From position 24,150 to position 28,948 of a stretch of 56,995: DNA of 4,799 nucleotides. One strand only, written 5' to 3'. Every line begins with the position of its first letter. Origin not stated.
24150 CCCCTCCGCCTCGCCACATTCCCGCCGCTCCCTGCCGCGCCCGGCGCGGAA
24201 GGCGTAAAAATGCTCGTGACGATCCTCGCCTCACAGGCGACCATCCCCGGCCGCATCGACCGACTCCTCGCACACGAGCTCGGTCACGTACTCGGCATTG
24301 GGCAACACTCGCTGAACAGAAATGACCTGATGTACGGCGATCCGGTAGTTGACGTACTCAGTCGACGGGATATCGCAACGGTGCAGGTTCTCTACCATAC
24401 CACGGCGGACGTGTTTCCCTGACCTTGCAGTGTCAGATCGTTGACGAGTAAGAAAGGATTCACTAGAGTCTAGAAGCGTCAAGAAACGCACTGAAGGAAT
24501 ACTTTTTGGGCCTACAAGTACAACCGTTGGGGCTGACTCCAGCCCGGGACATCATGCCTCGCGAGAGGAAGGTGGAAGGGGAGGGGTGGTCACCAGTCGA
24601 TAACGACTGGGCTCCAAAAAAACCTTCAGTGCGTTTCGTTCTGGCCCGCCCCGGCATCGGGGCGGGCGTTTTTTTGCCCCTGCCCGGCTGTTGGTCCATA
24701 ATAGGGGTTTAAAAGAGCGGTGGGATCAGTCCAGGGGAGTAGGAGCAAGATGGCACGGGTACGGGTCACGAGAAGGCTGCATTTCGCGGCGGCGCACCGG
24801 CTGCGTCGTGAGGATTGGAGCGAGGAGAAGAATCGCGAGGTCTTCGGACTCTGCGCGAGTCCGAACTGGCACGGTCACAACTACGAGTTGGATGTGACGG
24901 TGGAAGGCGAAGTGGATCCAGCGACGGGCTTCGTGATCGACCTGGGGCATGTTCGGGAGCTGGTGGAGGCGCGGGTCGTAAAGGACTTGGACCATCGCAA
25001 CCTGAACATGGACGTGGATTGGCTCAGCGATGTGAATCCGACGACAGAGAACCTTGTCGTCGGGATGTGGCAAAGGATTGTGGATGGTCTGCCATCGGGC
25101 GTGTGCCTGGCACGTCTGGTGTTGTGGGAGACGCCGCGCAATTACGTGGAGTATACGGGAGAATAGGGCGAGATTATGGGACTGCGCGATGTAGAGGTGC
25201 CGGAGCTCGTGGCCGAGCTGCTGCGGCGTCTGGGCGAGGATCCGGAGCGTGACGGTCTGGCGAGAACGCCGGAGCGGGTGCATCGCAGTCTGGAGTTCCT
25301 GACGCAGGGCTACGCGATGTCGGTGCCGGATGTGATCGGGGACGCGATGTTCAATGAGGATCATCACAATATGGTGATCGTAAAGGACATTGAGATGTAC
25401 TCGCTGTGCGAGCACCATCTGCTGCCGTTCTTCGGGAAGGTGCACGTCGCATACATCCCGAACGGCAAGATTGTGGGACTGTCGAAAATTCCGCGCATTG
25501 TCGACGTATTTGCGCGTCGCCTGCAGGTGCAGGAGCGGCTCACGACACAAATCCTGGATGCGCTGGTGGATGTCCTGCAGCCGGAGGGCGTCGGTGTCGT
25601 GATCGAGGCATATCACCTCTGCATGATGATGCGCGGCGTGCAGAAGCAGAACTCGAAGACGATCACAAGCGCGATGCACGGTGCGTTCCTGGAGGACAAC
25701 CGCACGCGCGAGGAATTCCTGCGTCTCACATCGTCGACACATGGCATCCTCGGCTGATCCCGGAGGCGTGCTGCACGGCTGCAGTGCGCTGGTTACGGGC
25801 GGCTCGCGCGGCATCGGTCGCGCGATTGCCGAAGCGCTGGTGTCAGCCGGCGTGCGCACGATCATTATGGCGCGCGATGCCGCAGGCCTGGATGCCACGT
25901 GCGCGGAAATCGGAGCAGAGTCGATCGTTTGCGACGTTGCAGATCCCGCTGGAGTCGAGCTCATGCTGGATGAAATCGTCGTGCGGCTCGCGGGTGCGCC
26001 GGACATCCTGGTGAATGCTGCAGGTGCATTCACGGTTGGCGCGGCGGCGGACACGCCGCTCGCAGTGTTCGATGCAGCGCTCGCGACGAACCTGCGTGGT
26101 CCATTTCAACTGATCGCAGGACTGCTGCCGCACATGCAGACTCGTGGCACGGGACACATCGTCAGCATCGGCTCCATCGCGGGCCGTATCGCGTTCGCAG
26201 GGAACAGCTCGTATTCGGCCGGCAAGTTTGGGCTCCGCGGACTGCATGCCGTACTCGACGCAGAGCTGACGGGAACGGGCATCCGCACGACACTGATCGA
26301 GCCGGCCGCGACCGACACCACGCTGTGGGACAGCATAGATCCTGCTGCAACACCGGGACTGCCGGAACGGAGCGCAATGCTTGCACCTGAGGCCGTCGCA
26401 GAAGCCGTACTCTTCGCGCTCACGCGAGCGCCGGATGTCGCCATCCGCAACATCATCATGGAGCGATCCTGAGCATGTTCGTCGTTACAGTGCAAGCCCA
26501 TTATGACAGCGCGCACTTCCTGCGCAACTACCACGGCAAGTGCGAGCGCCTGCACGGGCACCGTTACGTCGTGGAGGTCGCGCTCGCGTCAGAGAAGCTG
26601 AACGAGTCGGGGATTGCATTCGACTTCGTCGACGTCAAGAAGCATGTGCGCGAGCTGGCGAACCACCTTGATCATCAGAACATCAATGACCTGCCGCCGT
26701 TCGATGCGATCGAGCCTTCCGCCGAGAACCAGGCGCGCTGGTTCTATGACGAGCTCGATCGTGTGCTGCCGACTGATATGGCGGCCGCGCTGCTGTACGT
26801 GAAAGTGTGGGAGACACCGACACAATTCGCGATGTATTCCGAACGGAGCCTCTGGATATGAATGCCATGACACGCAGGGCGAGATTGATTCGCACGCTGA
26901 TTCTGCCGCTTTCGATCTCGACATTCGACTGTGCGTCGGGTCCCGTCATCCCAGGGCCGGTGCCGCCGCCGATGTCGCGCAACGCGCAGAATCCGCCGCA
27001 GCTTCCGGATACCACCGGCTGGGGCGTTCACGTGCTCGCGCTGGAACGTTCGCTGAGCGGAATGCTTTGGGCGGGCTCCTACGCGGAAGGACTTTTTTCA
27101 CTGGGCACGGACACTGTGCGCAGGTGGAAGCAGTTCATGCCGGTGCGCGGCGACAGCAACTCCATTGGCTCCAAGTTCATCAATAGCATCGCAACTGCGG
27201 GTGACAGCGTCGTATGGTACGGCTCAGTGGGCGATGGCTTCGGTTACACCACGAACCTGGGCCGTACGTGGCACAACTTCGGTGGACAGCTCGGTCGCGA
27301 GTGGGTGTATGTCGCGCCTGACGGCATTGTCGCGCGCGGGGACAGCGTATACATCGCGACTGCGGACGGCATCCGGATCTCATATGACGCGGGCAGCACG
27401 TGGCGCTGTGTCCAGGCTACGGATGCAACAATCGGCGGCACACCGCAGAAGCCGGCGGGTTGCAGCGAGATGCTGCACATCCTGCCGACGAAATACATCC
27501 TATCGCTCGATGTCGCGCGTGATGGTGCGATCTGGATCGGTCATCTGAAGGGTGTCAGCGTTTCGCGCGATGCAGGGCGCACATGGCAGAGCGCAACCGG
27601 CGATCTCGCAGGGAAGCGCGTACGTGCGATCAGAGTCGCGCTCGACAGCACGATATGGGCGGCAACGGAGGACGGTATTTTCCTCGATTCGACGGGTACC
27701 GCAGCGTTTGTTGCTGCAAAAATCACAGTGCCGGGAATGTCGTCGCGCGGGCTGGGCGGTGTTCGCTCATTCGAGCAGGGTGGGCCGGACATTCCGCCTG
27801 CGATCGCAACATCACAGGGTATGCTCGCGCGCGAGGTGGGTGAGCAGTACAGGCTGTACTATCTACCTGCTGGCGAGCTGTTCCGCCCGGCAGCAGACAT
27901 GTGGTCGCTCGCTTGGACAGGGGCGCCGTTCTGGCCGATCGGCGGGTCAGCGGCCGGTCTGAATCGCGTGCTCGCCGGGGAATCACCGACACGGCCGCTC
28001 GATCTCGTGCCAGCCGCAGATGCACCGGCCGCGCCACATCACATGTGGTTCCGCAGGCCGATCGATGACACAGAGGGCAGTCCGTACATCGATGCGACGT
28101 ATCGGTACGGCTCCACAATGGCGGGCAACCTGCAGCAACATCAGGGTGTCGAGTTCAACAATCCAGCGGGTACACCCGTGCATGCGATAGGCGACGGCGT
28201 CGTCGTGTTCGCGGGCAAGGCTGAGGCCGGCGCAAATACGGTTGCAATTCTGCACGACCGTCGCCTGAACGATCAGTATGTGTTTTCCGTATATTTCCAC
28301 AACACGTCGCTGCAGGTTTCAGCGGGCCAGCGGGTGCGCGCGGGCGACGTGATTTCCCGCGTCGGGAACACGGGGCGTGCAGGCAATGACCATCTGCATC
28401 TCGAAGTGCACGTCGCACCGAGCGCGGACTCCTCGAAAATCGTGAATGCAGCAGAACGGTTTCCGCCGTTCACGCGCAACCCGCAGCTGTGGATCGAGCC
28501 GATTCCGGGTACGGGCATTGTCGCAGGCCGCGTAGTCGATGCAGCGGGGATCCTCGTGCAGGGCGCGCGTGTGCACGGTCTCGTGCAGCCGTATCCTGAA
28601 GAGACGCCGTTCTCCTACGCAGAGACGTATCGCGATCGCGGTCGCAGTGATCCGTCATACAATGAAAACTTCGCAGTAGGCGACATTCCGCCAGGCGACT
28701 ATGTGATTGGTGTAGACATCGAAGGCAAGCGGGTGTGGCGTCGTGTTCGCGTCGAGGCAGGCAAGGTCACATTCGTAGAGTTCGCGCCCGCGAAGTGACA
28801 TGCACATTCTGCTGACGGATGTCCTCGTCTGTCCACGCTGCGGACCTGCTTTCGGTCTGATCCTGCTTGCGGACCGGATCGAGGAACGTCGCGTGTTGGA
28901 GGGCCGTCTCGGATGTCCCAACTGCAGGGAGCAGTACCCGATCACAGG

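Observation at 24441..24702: Promoter- and terminator-bounded ~200-nt structured RNA with 6S-RNA-like architecture upstream of the pterin operon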

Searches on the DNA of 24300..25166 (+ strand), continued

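Call 58: search_with_rna_model(model_id=R1, source=window, max_evalue=10, filters=off, show_alignments=1)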
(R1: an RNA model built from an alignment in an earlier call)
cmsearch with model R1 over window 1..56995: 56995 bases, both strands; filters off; matches with E-value up to 10: 121.
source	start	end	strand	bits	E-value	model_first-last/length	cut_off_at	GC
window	24479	24640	+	123.9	2.1e-30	1-164/164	no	0.54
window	24480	24641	-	20.3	0.00073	1-164/164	no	0.54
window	44954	45016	+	10.3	0.27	1-164/164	no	0.63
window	5973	6039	-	10.2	0.29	1-164/164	no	0.57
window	5925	5962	-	10.2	0.29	1-164/164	no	0.76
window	47230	47285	-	10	0.33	1-164/164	no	0.68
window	3844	3889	-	9.5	0.43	1-164/164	no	0.61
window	22730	22774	+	9.3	0.49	1-164/164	no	0.58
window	29708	29788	-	9.2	0.51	1-164/164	no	0.65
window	29707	29787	+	9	0.58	1-164/164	no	0.65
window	55387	55448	-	8.9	0.61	1-164/164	no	0.63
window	51266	51330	+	8.8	0.66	1-164/164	no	0.63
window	47229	47284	+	8.7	0.7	1-164/164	no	0.68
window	25030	25072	-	8.5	0.79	1-164/164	no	0.53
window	5924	5961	+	8.5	0.8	1-164/164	no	0.74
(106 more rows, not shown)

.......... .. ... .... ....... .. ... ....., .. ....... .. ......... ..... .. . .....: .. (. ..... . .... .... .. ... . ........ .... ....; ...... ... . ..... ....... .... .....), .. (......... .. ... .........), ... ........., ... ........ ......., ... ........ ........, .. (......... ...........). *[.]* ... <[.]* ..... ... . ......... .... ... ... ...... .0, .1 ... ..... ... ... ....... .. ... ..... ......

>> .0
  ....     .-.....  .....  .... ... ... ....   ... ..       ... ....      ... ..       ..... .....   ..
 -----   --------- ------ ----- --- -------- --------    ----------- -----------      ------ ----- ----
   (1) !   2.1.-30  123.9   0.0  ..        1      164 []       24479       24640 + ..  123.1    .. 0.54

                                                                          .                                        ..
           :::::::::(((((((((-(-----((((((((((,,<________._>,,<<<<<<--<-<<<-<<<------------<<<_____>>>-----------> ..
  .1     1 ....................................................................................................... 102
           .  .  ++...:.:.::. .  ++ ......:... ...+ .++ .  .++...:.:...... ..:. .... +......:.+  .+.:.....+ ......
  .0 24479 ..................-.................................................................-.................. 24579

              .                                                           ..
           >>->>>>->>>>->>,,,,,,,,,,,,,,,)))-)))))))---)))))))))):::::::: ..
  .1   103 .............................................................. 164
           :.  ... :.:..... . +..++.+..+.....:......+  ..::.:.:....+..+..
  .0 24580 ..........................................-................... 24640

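Call 59: build_rna_model(alignment_id=A3, structure=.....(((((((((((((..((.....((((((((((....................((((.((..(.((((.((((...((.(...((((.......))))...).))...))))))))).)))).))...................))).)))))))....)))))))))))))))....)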
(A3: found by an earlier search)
Model R2 built from alignment A3 (47 sequences, 182 columns); structure: as given.
model positions 164; base pairs 47; branch points 0; effective number of sequences 3.98; information 0.59 bits per position. Calibrated on 0.2 Mb of random sequence (short: E-values are rough).
structure used (alignment columns):
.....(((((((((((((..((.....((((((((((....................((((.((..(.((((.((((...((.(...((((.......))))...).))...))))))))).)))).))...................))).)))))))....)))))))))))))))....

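Call 60: search_with_rna_model(model_id=R2, source=L081, max_evalue=1, filters=off, show_alignments=1)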
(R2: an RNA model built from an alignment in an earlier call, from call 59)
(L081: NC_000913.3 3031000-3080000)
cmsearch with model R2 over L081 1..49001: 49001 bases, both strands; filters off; matches with E-value up to 1: 8.
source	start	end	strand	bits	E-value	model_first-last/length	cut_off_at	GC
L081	37494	37568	-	12.7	0.22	1-164/164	no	0.44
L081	7909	7966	+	12.4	0.26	1-164/164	no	0.52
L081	13135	13208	-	11.5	0.4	1-164/164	no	0.39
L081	24990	25156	+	11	0.52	1-164/164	no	0.57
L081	14991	15086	+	10.7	0.61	1-164/164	no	0.66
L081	11297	11338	+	10.5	0.66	1-164/164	no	0.52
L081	14992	15087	-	9.9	0.9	1-164/164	no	0.66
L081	12147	12205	-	9.8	0.97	1-164/164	no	0.46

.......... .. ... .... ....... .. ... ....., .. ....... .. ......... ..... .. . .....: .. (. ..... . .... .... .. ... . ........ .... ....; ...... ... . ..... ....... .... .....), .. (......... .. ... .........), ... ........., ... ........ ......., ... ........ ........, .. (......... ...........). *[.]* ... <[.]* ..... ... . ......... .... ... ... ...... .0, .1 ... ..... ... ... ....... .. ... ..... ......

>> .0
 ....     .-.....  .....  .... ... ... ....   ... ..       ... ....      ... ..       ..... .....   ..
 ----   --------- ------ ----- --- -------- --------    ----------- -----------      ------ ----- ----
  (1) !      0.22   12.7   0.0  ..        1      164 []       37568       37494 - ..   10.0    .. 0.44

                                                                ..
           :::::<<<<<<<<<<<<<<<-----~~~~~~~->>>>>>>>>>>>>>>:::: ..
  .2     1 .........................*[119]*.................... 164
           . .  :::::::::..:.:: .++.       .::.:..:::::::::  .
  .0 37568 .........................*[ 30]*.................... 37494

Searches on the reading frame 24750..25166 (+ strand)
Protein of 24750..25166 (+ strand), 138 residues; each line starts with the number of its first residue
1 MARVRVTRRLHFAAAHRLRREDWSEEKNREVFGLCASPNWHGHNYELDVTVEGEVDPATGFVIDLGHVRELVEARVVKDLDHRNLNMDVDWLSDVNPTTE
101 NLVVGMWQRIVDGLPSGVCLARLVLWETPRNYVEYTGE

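Call 8: find_related_loci(query=window:24750-25166:+, collection=genome_contigs, flank=3000)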
Query window:24750-25166:+ (138 aa) in genome_contigs; peptide patterns used: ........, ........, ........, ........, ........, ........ (x = any residue, [..] = any of these).
600 stretches matched a pattern (row limit reached: there are more); 537 encode a relative of the query (tblastn E <= 1e-3); the best 80 are kept; 80 distinct loci.
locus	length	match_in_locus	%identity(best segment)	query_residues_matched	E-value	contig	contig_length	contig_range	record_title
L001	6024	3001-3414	83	1-138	5e-76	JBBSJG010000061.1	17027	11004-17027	MAG: Longimicrobiales bacterium isolate LS4_maxbin2.074 LS4_maxbin2.074_K_3649884_L_17027_cov_16.6544, whole genome shot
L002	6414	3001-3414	76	1-138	1e-69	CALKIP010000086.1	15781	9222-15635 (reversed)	MAG TPA_asm: uncultured bacterium isolate SRR6713625_bin.14_CONCOCT_v1.1_MAG genome assembly, contig: ERZ794971.2151, wh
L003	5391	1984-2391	76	3-138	3e-69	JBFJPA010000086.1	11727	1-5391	MAG: Longimicrobiales bacterium isolate Mix_sand18.2022.04.D.4 k141_4121700_length_11727_cov_11.7021, whole genome shotg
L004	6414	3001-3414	74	1-138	6e-68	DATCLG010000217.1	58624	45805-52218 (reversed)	MAG TPA_asm: Longimicrobiales bacterium isolate SMAG_U7116 k141_546868, whole genome shotgun sequence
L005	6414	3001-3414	74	1-138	3e-67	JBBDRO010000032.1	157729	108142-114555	MAG: Gemmatimonadota bacterium isolate LejiaC_71_52 Lejia_C_181_length_157729_cov_31, whole genome shotgun sequence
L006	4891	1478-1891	72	1-138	7e-67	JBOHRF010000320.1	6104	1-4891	MAG: Longimicrobiales bacterium isolate SD8032_metabat2.bin.1 NODE_4121_length_6104_cov_1.517149, whole genome shotgun s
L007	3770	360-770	72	1-137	1e-66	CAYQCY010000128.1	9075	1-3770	MAG TPA_asm: uncultured Gemmatimonadaceae bacterium isolate SRP141376_co1_316 genome assembly, contig: NODE_13791_length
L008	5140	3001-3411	73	1-137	5e-65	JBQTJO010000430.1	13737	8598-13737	MAG: Gemmatimonadota bacterium isolate SAR201 c_000000043190, whole genome shotgun sequence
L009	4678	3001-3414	70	1-138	1e-64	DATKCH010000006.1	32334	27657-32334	MAG TPA_asm: Longimicrobiales bacterium isolate SMAG_U14441 k141_1839905, whole genome shotgun sequence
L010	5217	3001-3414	71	1-138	1e-64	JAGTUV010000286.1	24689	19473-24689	MAG: Gemmatimonadetes bacterium isolate SH-MAG3 SH-MAG3_contig_000286, whole genome shotgun sequence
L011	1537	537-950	67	1-138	1e-65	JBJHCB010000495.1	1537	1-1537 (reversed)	MAG: Gemmatimonadota bacterium isolate SF2967_J5348.metabat2_refined.057_sub NODE_107278_length_1537_cov_1.274468, whole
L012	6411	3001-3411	69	1-137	9e-63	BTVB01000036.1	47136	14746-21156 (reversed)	MAG: Gemmatimonadota bacterium AMX-MBFR-53 DNA, sequence36, whole genome shotgun sequence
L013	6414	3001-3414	67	1-138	4e-62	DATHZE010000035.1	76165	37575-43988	MAG TPA_asm: Longimicrobiales bacterium isolate SMAG_U16230 k141_13503, whole genome shotgun sequence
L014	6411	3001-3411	66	1-137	5e-62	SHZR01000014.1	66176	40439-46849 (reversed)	MAG: Gemmatimonadetes bacterium isolate Baikal-deep-G153 BACOMB-C1495, whole genome shotgun sequence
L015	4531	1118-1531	68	1-138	5e-61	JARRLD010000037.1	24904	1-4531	MAG: Gemmatimonadota bacterium isolate Spart_063_MAG scaffold_935, whole genome shotgun sequence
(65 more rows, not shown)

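Call 37: search_protein_families(library=pfam, proteins=[window:24750-25166:+], max_evalue=0.001)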
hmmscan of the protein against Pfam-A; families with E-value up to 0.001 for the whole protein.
window:24750-25166:+ (138 aa): 1 family
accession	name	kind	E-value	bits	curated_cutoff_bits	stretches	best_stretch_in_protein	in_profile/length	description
PF01242.24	PTPS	-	2.6e-33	115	22.4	1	6-138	2-121/121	6-pyruvoyl tetrahydropterin synthase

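Call 55: search_protein_families(library=pfam, proteins=[L008:1732-3246:-], max_evalue=0.001)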
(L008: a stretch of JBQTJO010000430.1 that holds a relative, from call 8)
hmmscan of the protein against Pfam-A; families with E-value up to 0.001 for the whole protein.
L008:1732-3246:- (504 aa): 1 family
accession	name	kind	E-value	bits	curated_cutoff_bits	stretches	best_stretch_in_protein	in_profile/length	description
PF01699.29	Na_Ca_ex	-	3.6e-23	82.6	24.9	2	313-454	3-144/151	Sodium/calcium exchanger protein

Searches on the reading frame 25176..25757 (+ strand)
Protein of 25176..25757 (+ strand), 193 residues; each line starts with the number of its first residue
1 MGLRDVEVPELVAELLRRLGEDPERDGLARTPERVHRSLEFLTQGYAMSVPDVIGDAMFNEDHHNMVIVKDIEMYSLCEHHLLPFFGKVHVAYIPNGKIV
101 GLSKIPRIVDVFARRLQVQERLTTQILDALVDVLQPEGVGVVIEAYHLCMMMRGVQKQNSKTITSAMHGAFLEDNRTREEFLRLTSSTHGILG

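Call 37: search_protein_families(library=pfam, proteins=[window:25176-25757:+], max_evalue=0.001)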
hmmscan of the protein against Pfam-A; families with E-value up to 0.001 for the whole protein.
window:25176-25757:+ (193 aa): 2 families
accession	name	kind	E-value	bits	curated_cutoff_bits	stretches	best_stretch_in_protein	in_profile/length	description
PF01227.27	GTP_cyclohydroI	-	8.1e-77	257.1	27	1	11-184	4-177/179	GTP cyclohydrolase I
PF14489.11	QueF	-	1.3e-06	29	27.3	1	84-141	1-58/81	QueF-like protein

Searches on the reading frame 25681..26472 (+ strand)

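Call 37: search_protein_families(library=pfam, proteins=[window:25681-26472:+], max_evalue=0.001)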
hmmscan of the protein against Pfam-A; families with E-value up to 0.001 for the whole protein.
window:25681-26472:+ (263 aa): 5 families
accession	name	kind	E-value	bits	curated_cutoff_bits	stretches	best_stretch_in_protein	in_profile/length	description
PF00106.31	adh_short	-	1.6e-43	148.9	26.6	1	36-220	3-191/195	short chain dehydrogenase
PF13561.12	adh_short_C2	-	3.5e-32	112.3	27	1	43-247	6-217/236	Enoyl-(Acyl carrier protein) reductase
PF08659.16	KR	-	4.3e-10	40.2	22.6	1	36-183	3-154/180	KR domain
PF01370.27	Epimerase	-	2e-06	27.9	20.9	1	36-138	1-96/240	NAD dependent epimerase/dehydratase family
PF13460.12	NAD_binding_10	-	0.00032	21.1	27.2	1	40-244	1-178/184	NAD(P)H-binding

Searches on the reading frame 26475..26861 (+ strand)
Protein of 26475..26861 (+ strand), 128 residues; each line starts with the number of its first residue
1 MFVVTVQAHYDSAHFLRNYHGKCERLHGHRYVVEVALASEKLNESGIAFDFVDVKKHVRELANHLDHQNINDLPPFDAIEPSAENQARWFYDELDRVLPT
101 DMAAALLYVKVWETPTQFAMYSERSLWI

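Call 37: search_protein_families(library=pfam, proteins=[window:26475-26861:+], max_evalue=0.001)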
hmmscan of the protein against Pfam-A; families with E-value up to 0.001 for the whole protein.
window:26475-26861:+ (128 aa): 1 family
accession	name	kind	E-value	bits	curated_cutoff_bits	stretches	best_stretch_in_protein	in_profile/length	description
PF01242.24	PTPS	-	2.9e-38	131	22.4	1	4-123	2-120/121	6-pyruvoyl tetrahydropterin synthase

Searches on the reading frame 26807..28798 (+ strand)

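Call 37: search_protein_families(library=pfam, proteins=[window:26807-28798:+], max_evalue=0.001)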
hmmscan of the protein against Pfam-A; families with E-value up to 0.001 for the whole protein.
window:26807-28798:+ (663 aa): 2 families
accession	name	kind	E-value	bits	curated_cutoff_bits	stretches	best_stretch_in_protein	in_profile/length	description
PF01551.29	Peptidase_M23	-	6.2e-24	84.5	28.7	1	444-536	2-89/96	Peptidase family M23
PF02012.26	BNR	-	0.00094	19.3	27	0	252-261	2-11/12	BNR/Asp-box repeat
